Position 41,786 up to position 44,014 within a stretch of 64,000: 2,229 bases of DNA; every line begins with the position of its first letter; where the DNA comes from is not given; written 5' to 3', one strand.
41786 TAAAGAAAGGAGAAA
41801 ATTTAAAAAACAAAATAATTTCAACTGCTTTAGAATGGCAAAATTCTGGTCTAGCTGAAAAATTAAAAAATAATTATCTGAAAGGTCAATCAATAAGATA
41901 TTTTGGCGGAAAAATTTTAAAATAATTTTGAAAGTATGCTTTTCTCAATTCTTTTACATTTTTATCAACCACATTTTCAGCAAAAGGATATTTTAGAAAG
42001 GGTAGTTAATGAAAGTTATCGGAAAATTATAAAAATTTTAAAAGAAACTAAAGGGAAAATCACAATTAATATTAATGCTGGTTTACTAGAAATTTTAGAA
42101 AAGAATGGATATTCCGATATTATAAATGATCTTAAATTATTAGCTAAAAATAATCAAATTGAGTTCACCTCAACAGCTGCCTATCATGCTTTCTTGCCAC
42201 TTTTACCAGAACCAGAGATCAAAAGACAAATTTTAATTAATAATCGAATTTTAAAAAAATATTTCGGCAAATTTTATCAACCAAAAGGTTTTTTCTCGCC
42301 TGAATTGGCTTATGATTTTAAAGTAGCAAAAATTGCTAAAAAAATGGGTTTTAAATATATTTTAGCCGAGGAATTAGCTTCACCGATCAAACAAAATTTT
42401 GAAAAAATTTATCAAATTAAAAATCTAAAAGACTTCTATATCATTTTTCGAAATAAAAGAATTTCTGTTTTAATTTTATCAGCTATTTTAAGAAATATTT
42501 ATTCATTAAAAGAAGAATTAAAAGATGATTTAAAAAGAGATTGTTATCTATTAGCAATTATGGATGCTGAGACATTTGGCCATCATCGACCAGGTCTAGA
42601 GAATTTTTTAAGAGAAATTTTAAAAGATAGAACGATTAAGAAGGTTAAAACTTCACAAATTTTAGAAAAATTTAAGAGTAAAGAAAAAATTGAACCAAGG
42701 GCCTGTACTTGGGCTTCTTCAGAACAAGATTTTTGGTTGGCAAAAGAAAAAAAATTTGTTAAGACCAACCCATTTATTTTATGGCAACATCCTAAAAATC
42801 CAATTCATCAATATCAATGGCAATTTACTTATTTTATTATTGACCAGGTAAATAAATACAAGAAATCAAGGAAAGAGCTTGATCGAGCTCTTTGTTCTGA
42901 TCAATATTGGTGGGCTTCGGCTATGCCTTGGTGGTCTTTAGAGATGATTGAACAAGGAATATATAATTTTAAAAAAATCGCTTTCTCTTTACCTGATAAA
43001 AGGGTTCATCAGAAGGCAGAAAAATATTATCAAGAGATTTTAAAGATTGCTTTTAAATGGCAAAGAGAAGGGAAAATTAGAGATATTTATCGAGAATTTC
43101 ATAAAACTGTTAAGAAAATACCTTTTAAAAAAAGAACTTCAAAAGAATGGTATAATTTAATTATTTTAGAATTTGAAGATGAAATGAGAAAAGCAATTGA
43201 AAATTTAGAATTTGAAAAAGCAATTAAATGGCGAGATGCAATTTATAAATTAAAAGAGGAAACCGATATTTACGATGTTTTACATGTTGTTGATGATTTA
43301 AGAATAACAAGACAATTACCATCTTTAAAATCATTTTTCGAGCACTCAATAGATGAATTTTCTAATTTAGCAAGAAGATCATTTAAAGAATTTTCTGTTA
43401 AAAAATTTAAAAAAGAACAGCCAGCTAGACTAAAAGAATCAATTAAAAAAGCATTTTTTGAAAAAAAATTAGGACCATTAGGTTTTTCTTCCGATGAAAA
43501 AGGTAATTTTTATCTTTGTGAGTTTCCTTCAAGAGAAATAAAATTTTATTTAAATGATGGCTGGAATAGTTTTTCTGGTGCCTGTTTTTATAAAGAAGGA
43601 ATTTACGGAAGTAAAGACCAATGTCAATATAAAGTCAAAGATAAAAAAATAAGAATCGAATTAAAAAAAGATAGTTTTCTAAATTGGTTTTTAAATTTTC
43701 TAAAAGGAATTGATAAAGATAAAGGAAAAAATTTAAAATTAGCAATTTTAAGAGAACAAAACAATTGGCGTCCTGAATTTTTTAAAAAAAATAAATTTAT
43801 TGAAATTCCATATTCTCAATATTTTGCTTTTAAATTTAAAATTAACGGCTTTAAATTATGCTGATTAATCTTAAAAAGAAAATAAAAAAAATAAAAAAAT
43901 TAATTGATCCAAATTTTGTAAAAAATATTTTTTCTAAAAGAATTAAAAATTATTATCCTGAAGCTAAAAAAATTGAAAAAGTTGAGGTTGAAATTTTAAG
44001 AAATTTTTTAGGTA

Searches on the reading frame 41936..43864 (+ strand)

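Call 68: search_protein_families(library=pfam, proteins=[window:41936-43864:+], max_evalue=0.00001)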
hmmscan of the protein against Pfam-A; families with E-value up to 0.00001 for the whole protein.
window:41936-43864:+ (642 aa): 2 families
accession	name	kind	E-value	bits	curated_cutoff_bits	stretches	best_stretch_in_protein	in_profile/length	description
PF03065.20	Glyco_hydro_57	-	7.4e-29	101.4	21.2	1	13-247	33-283/291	Glycosyl hydrolase family 57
PF01522.26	Polysacc_deac_1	-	3e-08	34.1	23.1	1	25-142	18-124/124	Polysaccharide deacetylase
